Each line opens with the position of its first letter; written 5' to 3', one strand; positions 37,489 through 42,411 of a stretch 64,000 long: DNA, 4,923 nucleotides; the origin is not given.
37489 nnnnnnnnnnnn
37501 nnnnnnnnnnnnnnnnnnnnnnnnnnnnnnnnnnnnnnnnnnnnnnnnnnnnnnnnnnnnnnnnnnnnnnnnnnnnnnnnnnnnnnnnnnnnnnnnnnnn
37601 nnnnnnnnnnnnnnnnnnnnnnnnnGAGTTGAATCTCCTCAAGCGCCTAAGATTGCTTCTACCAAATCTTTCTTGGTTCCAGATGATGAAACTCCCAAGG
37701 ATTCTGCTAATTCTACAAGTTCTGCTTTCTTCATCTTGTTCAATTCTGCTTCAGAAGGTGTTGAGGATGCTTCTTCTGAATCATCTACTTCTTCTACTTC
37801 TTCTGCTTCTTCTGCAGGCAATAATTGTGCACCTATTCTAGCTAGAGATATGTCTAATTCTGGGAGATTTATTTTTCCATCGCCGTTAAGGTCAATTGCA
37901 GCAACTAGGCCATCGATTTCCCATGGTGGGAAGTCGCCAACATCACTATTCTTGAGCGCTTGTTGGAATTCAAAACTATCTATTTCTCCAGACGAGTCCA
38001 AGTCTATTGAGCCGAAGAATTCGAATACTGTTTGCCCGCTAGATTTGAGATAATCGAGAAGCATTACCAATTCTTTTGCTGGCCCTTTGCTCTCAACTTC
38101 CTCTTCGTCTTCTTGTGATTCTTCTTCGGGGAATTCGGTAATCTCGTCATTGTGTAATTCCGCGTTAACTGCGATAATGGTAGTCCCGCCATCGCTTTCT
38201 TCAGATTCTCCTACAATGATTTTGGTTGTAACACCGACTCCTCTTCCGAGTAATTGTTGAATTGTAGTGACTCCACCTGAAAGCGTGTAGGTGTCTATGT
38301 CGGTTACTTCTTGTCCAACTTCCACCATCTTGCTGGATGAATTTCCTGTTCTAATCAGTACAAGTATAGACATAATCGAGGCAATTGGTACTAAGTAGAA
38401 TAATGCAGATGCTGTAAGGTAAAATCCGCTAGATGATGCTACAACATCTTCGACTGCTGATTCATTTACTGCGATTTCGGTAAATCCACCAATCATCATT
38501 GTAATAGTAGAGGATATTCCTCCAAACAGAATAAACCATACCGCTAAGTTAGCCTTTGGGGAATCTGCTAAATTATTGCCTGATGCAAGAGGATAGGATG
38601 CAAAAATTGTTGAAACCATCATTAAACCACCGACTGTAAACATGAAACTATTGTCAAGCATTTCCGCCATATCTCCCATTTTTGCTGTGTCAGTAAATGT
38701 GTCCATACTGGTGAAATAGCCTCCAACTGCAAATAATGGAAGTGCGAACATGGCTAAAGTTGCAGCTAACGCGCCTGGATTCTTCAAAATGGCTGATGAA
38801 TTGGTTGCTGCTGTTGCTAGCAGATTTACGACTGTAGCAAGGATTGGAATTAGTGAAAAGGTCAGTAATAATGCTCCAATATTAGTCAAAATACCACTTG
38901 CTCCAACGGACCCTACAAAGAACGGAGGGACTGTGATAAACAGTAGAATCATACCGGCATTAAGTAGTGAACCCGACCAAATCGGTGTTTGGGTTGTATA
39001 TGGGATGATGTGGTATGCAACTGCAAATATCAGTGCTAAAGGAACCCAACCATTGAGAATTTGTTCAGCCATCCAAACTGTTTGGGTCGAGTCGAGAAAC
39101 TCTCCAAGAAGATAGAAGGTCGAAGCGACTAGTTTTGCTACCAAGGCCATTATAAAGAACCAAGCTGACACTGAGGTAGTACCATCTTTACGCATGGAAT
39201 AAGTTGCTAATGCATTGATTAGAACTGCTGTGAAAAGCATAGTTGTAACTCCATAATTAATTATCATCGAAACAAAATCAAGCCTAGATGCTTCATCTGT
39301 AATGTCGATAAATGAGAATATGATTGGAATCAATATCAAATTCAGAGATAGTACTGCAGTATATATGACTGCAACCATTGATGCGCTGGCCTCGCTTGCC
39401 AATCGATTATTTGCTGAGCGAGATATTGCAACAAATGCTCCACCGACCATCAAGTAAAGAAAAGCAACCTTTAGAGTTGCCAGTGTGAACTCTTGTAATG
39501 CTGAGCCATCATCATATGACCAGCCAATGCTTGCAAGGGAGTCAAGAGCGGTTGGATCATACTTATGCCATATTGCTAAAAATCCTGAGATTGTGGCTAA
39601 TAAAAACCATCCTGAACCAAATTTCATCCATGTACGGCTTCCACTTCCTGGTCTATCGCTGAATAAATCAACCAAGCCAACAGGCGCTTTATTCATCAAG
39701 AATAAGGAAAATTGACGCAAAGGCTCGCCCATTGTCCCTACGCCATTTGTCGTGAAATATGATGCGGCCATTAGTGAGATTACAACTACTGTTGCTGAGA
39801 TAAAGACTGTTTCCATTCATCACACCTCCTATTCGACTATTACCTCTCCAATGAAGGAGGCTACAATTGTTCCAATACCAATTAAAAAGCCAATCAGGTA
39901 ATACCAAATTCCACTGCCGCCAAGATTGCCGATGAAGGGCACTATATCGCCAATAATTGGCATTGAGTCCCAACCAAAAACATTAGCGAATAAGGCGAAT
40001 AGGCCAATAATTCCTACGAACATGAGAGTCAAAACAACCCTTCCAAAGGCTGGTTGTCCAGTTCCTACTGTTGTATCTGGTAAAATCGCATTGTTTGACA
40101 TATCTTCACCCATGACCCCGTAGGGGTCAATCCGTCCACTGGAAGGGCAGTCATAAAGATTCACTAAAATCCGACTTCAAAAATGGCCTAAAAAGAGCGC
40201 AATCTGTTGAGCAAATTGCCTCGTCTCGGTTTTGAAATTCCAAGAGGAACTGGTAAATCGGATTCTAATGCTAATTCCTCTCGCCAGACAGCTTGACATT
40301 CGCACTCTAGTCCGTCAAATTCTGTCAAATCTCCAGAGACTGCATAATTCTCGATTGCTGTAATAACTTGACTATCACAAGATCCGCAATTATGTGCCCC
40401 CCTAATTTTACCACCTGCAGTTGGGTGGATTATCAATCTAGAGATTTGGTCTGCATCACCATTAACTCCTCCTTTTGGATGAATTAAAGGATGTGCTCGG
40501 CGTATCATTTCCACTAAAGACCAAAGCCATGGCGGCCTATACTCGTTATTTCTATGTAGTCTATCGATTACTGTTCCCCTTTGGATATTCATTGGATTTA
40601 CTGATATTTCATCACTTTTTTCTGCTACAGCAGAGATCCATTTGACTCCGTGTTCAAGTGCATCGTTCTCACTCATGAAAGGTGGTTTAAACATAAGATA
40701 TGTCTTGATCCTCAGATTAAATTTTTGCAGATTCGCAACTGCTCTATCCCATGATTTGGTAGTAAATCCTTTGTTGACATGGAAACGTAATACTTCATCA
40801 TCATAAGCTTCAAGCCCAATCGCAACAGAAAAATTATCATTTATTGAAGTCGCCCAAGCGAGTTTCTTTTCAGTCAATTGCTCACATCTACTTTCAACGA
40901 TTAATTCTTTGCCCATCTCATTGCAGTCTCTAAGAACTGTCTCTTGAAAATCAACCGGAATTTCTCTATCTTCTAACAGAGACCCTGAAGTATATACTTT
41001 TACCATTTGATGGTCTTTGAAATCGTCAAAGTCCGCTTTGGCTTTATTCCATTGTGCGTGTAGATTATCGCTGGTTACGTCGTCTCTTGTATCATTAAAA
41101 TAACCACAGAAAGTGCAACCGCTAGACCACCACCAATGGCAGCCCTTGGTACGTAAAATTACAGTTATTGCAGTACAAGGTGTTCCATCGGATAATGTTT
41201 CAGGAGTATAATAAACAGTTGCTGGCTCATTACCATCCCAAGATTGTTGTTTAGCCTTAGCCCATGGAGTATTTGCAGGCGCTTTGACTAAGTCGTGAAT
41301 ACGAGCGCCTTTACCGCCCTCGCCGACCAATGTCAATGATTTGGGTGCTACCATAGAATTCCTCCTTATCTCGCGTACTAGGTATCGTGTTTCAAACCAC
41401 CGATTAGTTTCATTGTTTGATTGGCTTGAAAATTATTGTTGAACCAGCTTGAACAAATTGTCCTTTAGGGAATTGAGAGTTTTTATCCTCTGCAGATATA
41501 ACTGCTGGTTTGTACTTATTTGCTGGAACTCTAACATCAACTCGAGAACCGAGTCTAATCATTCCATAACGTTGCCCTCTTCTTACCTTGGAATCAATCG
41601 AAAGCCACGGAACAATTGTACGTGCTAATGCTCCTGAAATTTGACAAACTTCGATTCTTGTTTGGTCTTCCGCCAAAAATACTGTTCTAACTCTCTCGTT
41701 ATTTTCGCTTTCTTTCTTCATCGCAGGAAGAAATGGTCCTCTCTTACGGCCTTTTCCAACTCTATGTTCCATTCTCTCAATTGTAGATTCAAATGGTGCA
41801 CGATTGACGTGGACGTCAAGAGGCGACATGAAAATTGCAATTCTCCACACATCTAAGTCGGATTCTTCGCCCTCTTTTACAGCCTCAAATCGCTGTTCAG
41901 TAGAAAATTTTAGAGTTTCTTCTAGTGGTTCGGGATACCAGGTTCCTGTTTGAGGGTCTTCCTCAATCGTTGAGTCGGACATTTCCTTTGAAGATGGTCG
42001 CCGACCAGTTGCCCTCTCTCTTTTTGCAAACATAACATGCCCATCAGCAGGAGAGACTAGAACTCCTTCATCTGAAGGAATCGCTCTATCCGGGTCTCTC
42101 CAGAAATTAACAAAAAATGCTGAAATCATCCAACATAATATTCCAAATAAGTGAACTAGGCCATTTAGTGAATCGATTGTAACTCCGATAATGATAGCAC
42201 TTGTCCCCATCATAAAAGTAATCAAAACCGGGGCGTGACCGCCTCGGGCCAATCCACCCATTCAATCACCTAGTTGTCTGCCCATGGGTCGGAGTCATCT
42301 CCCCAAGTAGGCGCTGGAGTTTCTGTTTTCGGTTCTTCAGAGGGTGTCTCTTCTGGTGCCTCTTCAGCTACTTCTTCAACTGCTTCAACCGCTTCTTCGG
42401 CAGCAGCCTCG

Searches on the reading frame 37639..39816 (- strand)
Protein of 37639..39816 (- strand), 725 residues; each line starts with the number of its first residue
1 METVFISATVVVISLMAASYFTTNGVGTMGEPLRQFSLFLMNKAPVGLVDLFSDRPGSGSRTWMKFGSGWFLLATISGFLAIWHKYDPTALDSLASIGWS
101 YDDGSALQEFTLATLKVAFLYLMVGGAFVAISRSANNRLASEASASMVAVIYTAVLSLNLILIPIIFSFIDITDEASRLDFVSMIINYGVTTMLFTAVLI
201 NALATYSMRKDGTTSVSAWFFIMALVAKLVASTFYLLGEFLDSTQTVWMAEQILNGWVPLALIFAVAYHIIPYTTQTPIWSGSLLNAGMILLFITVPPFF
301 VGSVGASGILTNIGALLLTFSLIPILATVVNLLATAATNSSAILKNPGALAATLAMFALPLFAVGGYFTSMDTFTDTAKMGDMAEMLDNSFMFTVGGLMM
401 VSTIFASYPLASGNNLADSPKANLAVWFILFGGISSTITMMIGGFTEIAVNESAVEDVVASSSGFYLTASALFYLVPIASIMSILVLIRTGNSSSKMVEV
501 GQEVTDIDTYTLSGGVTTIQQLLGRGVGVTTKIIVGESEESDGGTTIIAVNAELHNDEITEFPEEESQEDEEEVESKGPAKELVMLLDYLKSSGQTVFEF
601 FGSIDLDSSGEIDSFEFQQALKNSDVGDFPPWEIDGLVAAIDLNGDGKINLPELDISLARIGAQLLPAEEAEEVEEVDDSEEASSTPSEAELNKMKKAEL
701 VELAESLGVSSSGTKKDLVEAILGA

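Call 35: search_protein_families(library=pfam, proteins=[window:37639-39816:-], max_evalue=0.001)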
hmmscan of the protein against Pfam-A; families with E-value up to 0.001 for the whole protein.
window:37639-39816:- (725 aa): 6 families
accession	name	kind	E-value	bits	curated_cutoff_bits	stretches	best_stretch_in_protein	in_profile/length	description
PF13202.12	EF-hand_5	-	2.4e-07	30.4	25.9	0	640-654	7-21/25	EF hand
PF00036.39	EF-hand_1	-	4.4e-07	29.4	25.4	0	598-623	3-28/29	EF hand domain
PF02037.33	SAP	-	7.6e-07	29.1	23.9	1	692-723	2-33/37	SAP domain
PF13499.12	EF-hand_7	-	1.2e-05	26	30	1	598-653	5-61/67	EF-hand domain pair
PF13405.12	EF-hand_6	-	1.6e-05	24.7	25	0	599-623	4-28/30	EF-hand domain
PF07498.18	Rho_N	-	0.00022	21.5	24.9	1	691-724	1-36/43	Rho termination factor, N-terminal domain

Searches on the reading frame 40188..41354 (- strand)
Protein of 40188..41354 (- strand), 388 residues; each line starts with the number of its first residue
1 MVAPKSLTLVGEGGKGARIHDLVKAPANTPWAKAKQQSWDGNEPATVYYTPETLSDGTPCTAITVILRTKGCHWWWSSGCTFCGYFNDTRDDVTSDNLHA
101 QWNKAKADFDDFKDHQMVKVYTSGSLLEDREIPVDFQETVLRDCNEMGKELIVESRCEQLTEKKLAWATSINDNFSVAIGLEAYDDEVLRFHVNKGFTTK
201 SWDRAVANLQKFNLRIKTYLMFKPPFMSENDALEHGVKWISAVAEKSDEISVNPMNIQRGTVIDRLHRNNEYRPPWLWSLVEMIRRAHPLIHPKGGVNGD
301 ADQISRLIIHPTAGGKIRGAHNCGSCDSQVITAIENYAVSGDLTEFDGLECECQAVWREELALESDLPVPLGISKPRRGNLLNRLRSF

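Call 34: search_protein_families(library=pfam, proteins=[window:40188-41354:-], max_evalue=0.001)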
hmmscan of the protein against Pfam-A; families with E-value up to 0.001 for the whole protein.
window:40188-41354:- (388 aa): 1 family
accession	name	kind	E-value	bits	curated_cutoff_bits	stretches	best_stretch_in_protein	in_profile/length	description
PF04055.27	Radical_SAM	-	0.00021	21.9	29.5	1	79-232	10-159/166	Radical SAM superfamily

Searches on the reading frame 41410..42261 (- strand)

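Call 34: search_protein_families(library=pfam, proteins=[window:41410-42261:-], max_evalue=0.001)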
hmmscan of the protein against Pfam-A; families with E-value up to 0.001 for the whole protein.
window:41410-42261:- (283 aa): 1 family
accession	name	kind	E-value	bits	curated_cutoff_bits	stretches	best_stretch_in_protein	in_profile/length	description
PF02666.20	PS_Dcarbxylase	-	1.2e-33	116.8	22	1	47-277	2-197/198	Phosphatidylserine decarboxylase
